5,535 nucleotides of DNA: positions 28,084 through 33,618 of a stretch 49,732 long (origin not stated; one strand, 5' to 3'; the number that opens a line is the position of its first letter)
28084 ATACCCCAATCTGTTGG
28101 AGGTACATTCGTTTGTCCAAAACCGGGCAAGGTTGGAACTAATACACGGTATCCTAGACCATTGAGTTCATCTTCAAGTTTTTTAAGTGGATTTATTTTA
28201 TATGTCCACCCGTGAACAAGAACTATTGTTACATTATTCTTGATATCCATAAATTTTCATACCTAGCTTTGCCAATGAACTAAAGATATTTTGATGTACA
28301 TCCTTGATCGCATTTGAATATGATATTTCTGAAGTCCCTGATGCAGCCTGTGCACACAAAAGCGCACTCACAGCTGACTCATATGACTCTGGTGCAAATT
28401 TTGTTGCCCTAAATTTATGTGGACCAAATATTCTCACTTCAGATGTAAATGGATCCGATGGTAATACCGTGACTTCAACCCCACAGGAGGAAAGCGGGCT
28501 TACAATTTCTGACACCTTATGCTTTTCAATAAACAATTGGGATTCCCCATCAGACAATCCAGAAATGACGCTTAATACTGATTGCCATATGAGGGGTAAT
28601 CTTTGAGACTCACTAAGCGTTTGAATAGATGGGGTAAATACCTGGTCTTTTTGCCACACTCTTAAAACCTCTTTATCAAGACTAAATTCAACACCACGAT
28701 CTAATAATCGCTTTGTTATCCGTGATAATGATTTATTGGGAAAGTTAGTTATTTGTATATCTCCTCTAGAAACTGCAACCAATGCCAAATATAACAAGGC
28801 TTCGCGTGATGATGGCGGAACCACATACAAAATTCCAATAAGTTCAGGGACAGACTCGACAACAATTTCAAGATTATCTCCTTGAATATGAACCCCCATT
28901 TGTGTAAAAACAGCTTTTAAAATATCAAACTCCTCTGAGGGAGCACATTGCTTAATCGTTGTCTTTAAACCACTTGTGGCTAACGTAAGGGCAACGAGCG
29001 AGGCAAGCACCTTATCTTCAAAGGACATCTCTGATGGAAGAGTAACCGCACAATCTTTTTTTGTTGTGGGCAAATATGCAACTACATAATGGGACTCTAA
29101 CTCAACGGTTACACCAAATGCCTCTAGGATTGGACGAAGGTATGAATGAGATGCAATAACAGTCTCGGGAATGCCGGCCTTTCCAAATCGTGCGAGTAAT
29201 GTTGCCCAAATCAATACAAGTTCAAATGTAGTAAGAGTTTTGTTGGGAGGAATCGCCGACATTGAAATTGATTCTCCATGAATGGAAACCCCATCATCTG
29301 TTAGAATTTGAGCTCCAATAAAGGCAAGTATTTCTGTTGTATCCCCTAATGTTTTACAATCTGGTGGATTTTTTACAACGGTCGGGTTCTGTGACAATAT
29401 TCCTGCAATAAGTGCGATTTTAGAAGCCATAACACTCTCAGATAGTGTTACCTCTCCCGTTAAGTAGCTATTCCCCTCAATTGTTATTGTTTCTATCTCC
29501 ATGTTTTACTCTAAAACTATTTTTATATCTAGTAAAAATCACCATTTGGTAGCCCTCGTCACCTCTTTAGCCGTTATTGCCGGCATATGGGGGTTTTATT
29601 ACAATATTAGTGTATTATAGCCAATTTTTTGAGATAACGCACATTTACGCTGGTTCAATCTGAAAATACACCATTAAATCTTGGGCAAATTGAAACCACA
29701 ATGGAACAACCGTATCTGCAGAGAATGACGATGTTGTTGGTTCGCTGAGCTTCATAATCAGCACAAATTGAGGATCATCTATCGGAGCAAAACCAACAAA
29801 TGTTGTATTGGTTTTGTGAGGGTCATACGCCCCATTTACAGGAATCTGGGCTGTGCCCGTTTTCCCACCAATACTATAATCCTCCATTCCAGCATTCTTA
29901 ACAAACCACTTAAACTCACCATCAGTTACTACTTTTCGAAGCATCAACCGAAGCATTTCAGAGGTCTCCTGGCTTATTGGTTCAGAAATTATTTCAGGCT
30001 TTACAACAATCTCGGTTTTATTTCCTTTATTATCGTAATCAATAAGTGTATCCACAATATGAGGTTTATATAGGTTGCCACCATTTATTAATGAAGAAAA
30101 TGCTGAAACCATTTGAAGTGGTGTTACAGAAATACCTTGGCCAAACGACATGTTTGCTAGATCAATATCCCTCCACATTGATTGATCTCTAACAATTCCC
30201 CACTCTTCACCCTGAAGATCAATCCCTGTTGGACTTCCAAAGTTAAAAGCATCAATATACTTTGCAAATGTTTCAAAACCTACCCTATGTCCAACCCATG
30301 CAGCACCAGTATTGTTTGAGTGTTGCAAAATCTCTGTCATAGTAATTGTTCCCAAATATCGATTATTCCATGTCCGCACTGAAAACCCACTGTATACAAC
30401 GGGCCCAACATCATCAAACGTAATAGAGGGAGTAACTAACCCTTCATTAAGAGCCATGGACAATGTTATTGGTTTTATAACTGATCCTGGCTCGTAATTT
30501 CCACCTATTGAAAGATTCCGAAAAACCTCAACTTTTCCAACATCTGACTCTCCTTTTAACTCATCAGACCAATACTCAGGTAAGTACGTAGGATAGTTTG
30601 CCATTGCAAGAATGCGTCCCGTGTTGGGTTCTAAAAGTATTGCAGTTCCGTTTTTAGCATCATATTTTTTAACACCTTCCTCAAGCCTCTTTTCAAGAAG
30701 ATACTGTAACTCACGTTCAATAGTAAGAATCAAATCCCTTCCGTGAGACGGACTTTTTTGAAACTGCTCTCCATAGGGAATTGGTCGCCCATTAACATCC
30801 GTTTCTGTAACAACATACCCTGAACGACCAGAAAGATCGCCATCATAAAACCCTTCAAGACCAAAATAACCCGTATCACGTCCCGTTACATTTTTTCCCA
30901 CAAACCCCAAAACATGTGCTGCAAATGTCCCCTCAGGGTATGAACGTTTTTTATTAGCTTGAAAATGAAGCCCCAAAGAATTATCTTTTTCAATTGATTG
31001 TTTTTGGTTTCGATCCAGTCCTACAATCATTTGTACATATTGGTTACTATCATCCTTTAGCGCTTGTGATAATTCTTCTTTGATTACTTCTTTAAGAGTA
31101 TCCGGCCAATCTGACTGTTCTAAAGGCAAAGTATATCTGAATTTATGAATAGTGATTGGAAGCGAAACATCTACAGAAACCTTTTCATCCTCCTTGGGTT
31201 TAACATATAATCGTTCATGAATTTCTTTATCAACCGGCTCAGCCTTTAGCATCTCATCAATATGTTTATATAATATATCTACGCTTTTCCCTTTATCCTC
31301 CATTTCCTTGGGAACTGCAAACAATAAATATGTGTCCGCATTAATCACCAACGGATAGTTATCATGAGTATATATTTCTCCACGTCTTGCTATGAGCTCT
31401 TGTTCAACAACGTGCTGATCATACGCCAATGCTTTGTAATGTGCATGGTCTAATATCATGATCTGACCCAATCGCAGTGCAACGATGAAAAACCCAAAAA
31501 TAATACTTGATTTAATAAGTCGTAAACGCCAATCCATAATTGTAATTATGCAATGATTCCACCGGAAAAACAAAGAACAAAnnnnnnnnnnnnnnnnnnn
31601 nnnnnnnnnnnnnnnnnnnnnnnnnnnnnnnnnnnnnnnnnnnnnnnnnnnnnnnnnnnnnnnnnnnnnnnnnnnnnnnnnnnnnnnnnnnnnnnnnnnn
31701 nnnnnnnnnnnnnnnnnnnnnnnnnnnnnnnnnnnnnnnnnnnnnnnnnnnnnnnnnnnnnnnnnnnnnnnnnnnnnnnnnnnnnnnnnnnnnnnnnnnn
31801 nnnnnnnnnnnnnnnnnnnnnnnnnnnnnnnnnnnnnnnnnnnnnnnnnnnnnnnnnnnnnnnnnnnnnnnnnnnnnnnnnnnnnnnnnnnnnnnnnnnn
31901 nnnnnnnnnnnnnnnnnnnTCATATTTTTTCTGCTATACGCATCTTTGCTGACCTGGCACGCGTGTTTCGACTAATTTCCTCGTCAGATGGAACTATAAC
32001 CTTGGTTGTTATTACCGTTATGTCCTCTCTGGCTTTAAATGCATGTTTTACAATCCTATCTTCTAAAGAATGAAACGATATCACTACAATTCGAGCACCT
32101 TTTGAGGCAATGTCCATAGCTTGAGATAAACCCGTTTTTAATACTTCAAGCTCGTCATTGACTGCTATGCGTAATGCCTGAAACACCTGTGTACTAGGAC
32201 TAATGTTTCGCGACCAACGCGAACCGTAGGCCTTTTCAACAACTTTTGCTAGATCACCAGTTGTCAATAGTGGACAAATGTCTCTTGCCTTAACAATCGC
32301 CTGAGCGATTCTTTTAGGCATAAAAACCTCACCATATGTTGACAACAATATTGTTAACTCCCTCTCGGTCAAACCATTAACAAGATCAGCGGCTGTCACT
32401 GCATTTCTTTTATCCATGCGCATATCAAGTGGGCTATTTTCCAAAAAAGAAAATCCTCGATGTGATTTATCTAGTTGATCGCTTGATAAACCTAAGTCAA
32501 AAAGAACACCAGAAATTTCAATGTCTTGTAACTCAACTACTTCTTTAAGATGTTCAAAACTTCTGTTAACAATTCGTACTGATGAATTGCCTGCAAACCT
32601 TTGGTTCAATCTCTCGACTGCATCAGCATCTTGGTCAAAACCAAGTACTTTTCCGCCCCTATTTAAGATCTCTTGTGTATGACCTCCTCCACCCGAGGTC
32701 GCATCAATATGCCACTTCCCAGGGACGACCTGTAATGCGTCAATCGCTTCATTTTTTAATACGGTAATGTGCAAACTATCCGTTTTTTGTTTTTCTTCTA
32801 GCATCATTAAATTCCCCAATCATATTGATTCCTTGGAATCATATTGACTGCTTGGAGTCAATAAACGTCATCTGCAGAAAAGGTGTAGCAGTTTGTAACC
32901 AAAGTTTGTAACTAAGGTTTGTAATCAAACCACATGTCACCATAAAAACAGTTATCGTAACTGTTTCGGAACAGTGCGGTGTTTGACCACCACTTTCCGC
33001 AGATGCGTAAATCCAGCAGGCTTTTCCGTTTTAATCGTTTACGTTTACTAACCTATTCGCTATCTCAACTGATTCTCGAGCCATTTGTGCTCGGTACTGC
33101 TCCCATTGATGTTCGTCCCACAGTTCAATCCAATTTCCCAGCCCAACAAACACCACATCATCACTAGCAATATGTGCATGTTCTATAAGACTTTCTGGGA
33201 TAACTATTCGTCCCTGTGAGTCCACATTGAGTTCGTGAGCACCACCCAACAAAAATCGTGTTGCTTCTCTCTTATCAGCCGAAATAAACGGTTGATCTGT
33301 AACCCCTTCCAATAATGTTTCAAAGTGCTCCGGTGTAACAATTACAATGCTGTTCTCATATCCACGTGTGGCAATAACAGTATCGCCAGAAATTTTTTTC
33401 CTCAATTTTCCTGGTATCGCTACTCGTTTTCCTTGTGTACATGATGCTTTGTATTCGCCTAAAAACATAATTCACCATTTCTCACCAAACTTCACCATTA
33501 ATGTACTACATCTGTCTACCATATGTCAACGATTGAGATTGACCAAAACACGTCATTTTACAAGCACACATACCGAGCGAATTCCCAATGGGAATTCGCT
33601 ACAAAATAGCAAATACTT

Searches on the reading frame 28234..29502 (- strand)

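Call 68: search_protein_families(library=pfam, proteins=[window:28234-29502:-], max_evalue=0.001)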
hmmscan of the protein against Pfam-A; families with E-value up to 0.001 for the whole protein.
window:28234-29502:- (422 aa): 1 family
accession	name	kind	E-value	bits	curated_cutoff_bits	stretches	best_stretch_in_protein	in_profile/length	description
PF00275.25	EPSP_synthase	-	6e-19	68.5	22.8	1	9-260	2-264/417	EPSP synthase (3-phosphoshikimate 1-carboxyvinyltransferase)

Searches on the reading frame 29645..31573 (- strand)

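Call 68: search_protein_families(library=pfam, proteins=[window:29645-31573:-], max_evalue=0.001)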
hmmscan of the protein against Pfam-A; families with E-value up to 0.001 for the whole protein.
window:29645-31573:- (642 aa): 2 families
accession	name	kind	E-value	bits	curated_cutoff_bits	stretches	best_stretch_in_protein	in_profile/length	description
PF00905.27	Transpeptidase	-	2.8e-69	234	22.1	1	309-617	1-288/299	Penicillin binding protein transpeptidase domain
PF03717.20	PBP_dimer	-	5.1e-18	66.6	24.4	1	62-265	4-176/180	Penicillin-binding Protein dimerisation domain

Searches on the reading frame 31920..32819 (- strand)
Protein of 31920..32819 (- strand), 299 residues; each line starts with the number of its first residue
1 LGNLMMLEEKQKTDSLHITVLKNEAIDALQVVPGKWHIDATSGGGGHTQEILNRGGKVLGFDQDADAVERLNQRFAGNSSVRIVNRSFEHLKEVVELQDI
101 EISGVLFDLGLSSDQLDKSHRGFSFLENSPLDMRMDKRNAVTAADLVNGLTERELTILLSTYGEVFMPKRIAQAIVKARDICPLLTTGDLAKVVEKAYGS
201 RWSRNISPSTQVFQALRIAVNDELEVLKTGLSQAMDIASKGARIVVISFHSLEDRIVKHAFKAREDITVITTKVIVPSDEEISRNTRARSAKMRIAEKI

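Call 68: search_protein_families(library=pfam, proteins=[window:31920-32819:-], max_evalue=0.001)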
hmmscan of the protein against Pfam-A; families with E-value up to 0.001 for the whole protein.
window:31920-32819:- (299 aa): 2 families
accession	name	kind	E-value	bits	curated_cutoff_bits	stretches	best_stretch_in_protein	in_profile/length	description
PF01795.25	Methyltransf_5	-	7.5e-89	298.7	27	1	15-299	2-309/309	MraW methylase family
PF13649.12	Methyltransf_25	-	0.00029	21.9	27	1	39-97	3-64/97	Methyltransferase domain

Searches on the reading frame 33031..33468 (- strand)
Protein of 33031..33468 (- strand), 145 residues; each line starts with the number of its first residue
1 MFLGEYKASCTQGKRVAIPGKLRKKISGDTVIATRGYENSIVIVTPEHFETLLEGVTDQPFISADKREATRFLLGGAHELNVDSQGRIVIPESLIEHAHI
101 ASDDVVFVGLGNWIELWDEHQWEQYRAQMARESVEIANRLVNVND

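Call 68: search_protein_families(library=pfam, proteins=[window:33031-33468:-], max_evalue=0.001)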
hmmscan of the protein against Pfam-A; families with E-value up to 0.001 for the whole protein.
window:33031-33468:- (145 aa): 1 family
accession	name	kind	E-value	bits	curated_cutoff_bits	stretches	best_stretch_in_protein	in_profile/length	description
PF02381.23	MraZ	-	1.7e-28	98.9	23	2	73-138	1-66/72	MraZ protein, putative antitoxin-like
